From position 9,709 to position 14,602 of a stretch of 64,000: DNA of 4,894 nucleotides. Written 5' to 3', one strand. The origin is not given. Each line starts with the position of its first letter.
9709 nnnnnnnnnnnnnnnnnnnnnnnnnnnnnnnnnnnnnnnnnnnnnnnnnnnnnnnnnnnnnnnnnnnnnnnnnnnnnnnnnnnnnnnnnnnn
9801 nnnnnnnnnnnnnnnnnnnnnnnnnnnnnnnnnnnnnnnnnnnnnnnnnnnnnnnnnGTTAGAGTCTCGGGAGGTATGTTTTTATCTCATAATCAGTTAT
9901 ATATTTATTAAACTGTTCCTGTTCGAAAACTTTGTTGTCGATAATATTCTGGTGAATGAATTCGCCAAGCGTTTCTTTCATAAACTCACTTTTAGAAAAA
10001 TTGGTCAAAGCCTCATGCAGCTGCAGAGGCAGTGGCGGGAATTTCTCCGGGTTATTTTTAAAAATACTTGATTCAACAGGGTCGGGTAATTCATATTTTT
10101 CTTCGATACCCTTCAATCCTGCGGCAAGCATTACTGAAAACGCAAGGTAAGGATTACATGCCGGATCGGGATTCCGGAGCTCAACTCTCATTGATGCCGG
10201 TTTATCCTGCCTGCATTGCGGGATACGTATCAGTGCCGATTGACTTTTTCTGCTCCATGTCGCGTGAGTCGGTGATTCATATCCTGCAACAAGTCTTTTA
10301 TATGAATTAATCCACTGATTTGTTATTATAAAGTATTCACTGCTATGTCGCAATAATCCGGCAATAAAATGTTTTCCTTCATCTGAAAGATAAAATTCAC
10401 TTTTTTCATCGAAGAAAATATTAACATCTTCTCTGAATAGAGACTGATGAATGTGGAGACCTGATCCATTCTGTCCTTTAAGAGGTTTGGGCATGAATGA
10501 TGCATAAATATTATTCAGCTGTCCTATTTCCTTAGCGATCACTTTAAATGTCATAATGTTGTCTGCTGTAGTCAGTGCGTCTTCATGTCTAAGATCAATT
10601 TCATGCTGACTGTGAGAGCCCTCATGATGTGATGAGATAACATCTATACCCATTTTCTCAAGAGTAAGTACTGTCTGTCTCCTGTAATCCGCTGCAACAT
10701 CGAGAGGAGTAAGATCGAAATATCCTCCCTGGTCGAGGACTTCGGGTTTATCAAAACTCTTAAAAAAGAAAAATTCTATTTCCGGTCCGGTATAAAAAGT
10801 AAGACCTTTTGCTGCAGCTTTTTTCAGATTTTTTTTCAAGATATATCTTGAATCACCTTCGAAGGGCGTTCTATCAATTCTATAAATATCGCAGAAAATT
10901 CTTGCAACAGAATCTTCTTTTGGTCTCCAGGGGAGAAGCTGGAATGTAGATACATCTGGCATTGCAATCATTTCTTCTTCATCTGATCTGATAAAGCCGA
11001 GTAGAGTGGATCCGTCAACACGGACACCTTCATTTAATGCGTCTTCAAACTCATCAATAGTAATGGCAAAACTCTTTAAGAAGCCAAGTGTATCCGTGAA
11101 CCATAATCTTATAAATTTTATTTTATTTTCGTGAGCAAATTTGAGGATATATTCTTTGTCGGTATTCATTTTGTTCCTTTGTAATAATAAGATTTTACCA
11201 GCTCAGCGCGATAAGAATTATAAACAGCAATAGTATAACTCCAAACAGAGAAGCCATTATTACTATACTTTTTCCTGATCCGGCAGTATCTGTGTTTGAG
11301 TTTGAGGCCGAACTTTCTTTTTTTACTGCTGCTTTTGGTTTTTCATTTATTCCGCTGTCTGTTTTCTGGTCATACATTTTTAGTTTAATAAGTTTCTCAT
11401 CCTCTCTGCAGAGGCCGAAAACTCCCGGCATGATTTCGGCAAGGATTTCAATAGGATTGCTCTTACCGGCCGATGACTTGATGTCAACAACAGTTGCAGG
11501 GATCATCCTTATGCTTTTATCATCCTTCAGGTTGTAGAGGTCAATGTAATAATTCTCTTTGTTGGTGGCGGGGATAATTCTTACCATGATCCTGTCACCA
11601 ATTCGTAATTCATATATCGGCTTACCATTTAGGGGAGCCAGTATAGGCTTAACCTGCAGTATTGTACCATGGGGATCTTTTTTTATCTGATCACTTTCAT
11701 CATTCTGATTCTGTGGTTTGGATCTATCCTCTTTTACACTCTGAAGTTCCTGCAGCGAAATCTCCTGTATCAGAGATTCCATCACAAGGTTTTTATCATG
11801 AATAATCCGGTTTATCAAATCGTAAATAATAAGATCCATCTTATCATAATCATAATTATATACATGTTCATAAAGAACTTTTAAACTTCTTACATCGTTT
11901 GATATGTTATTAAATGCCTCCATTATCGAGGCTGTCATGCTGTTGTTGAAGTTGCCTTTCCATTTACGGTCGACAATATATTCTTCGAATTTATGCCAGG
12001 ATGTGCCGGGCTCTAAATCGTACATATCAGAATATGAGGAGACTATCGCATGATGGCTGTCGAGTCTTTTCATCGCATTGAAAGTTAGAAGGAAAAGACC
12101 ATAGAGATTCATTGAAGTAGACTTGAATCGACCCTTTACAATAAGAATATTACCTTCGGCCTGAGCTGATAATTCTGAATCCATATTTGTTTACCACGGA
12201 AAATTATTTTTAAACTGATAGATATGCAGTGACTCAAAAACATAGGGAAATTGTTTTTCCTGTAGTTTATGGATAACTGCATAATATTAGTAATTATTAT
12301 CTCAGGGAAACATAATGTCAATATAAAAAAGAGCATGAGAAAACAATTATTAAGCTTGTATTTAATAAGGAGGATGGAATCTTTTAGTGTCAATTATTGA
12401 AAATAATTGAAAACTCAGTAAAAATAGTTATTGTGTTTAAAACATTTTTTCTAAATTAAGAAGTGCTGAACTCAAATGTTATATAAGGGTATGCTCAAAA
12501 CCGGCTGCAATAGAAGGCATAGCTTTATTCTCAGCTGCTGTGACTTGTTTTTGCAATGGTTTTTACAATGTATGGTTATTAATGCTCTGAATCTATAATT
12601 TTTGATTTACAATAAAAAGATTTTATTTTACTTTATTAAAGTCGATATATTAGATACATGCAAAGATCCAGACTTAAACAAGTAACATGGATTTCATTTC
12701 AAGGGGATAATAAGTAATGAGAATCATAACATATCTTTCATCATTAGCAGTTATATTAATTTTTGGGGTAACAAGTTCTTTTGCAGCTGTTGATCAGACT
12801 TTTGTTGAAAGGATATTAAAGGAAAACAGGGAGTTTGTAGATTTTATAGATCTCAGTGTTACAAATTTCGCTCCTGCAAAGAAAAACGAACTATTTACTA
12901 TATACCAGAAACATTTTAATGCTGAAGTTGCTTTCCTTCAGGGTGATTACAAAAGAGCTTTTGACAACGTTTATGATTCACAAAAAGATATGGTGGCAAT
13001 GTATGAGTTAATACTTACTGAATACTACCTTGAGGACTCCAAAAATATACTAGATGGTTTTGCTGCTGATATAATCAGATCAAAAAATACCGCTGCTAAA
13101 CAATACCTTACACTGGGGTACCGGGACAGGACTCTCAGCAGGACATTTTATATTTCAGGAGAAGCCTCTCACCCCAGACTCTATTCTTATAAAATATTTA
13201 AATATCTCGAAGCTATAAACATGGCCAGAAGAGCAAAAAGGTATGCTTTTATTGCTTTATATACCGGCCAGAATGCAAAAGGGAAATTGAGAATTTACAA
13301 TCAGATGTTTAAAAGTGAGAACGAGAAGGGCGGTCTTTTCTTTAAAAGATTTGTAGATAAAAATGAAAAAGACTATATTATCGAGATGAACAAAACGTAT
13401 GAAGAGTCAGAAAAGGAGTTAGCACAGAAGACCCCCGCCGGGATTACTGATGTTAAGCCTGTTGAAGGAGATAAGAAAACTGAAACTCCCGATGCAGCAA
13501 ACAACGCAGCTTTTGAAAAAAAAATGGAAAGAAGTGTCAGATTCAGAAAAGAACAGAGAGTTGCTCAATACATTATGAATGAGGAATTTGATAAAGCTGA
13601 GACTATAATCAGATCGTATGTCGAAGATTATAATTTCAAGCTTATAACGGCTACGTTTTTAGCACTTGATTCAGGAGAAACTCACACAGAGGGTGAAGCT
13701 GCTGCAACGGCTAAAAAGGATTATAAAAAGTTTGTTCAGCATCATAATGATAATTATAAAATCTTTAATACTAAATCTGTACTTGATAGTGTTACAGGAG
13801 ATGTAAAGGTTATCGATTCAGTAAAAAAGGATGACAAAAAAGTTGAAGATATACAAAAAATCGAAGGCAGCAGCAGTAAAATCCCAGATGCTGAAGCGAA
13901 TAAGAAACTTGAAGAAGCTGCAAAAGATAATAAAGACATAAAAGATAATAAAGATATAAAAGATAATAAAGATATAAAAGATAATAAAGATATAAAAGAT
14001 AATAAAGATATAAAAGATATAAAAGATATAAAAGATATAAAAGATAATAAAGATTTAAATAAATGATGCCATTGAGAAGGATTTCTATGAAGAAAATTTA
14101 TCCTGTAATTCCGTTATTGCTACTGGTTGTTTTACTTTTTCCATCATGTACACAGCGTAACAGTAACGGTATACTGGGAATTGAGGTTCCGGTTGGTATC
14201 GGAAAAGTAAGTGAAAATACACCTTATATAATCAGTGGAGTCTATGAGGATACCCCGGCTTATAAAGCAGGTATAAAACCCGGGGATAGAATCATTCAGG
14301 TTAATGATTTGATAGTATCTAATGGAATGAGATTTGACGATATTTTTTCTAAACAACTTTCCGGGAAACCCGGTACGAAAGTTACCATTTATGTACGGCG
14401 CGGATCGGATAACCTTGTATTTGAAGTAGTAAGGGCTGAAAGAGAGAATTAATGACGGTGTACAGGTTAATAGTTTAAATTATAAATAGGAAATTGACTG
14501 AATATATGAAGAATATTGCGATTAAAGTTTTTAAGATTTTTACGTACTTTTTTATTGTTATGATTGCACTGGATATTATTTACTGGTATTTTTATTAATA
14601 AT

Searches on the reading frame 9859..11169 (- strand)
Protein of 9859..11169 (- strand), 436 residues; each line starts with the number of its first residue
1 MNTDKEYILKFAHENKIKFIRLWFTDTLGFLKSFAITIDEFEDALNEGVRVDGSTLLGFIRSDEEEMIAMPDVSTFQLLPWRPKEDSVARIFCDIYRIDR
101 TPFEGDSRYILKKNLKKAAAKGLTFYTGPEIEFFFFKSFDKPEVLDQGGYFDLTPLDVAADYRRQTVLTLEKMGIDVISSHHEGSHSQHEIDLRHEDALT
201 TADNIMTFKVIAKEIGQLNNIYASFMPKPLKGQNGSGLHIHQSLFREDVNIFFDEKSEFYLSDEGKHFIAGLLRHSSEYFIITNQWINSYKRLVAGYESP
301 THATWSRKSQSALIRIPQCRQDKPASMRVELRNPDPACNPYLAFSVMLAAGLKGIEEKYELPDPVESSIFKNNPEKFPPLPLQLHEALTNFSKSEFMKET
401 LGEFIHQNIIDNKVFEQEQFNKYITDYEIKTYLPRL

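Call 65: search_protein_families(library=pfam, proteins=[window:9859-11169:-], max_evalue=0.00001)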
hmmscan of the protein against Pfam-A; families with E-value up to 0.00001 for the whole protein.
window:9859-11169:- (436 aa): 2 families
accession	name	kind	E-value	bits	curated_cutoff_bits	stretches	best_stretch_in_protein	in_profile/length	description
PF00120.29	Gln-synt_C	-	2.2e-109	366.1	24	1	105-432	2-344/344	Glutamine synthetase, catalytic domain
PF03951.24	Gln-synt_N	-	3.6e-23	81.4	33.4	1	16-97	1-81/82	Glutamine synthetase, beta-Grasp domain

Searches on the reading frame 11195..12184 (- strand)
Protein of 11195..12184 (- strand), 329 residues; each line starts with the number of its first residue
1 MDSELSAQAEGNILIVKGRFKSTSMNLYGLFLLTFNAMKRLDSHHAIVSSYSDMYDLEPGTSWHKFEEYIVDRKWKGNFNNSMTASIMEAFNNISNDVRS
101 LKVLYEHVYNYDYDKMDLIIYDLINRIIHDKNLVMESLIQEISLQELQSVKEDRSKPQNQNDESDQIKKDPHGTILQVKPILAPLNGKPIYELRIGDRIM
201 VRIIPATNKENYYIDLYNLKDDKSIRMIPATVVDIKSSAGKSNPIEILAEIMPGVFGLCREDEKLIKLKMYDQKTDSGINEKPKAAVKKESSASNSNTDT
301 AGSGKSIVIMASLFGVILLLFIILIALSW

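Call 3: search_protein_families(library=pfam, proteins=[window:11195-12184:-], max_evalue=0.1)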
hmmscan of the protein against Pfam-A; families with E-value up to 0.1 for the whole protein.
window:11195-12184:- (329 aa): 1 family
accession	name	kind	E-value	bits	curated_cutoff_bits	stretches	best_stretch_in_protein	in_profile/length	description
PF16240.10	DUF4899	-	1e-05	25.3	25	1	23-229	15-230/283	Domain of unknown function (DUF4899)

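Call 4: search_protein_families(library=ncbifam, proteins=[window:11195-12184:-], max_evalue=0.1)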
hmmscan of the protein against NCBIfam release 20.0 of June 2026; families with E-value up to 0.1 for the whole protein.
window:11195-12184:- (329 aa): 2 families
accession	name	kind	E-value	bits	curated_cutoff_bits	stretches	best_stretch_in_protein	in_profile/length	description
NF047678.1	LIC10486_fam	equivalog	2.2e-06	27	500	1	149-321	198-362/363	LIC10486 family protein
NF007216.0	PRK09638.1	equivalog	0.041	13.6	194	1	71-117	104-149/180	RNA polymerase sigma factor SigY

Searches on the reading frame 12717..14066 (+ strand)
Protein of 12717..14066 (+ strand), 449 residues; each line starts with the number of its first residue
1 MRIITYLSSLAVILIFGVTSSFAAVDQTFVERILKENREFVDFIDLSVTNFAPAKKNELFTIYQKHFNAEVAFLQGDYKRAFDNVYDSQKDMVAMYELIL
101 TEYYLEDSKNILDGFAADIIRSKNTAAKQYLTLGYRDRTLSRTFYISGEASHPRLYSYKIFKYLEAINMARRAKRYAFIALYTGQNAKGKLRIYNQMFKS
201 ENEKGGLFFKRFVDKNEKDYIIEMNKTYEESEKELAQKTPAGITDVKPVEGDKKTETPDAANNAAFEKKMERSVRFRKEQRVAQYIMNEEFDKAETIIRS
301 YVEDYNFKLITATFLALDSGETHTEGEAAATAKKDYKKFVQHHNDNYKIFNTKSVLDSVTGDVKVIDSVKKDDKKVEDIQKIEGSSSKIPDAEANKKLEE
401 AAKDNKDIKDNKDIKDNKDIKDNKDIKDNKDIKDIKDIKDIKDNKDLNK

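Call 3: search_protein_families(library=pfam, proteins=[window:12717-14066:+], max_evalue=0.1)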
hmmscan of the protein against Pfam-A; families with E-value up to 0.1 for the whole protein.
window:12717-14066:+ (449 aa): 1 family
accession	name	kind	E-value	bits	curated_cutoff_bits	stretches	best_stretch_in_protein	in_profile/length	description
PF20277.3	CTD11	-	0.041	14.9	27.7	1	281-352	38-108/138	C-terminal domain 11 of the ABC-three component (ABC-3C) systems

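Call 4: search_protein_families(library=ncbifam, proteins=[window:12717-14066:+], max_evalue=0.1)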
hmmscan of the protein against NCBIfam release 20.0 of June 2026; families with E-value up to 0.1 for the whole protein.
window:12717-14066:+ (449 aa): 2 families
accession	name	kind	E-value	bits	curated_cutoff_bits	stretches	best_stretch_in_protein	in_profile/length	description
NF047447.1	Lepto_OmpL37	subfamily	3.6e-40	137.9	150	1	24-181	1-158/228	adhesin OmpL37 family surface protein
TIGR04510.1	mod_pep_cyc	subfamily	0.039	12.4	400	1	262-367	555-658/814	putative peptide modification system cyclase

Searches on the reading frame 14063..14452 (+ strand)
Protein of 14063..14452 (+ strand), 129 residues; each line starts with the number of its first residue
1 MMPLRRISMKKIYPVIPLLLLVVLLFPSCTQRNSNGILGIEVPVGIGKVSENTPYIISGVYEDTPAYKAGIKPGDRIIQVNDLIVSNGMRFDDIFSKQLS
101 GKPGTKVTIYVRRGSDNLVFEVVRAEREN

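Call 3: search_protein_families(library=pfam, proteins=[window:14063-14452:+], max_evalue=0.1)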
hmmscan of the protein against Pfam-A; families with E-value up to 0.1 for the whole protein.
window:14063-14452:+ (129 aa): 3 families
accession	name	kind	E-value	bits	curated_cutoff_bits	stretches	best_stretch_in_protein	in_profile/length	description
PF13180.12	PDZ_2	-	2.2e-10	41.1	27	1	50-122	10-78/80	PDZ domain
PF17820.7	PDZ_6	-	1.1e-09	38.3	27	1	56-113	1-54/54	PDZ domain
PF00595.29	PDZ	-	2.9e-08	34.4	23.2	1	32-86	6-58/81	PDZ domain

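Call 4: search_protein_families(library=ncbifam, proteins=[window:14063-14452:+], max_evalue=0.1)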
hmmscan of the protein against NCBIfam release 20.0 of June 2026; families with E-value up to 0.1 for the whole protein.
window:14063-14452:+ (129 aa): 21 families
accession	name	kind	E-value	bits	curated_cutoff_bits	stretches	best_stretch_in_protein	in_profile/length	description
TIGR00225.1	prc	subfamily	1.8e-13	50.3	218.6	1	45-125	54-134/335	C-terminal processing peptidase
NF045590.1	Cterm_S41_CtpC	exception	1.7e-09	37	665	1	47-126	123-200/418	carboxyl-terminal processing protease CtpC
TIGR03900.1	prc_long_Delta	hypoth_equivalog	2.9e-09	35.5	660.95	1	59-125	157-223/973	MXAN_5808 family serine peptidase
NF045589.1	Cterm_S41_CtpB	exception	9.5e-09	34.4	633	1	29-125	108-201/416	carboxyl-terminal processing protease CtpB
NF045588.1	Cterm_S41_CtpA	exception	4e-07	29.3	625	1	52-124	124-195/401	carboxyl-terminal processing protease CtpA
TIGR00054.1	TIGR00054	equivalog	9e-07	28.1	147.55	1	40-124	189-269/421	RIP metalloprotease RseP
TIGR02037.1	degP_htrA_DO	subfamily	1.2e-06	27.7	416.2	1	51-123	257-326/434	Do family serine endopeptidase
NF052377.1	lmo1851_S41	exception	3.5e-06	26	725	1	57-122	122-185/468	lmo1851 family serine protease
NF041521.1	HhoA_HhoB_HtrA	equivalog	1.7e-05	24.3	450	1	48-123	258-330/335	HhoA/HhoB/HtrA family serine endopeptidase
NF007526.1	PRK10139.1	equivalog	6.4e-05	21.8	756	1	32-122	267-357/456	serine endoprotease DegQ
NF008046.0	PRK10779.1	equivalog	6.6e-05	22.2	477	1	44-123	213-288/450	sigma E protease regulator RseP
NF008147.1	PRK10898.1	equivalog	8.5e-05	21.8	408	1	56-126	282-349/352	outer membrane-stress sensor serine endopeptidase DegS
TIGR02860.1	spore_IV_B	equivalog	9.5e-05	21.5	305.25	1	64-123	124-179/402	SpoIVB peptidase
TIGR02038.1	protease_degS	equivalog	0.00017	20.9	422.95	1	51-126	276-348/351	outer membrane-stress sensor serine endopeptidase DegS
NF051464.1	tail_spec_CT441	exception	0.00018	20.3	700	1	45-115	248-319/645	tail-specific protease Tsp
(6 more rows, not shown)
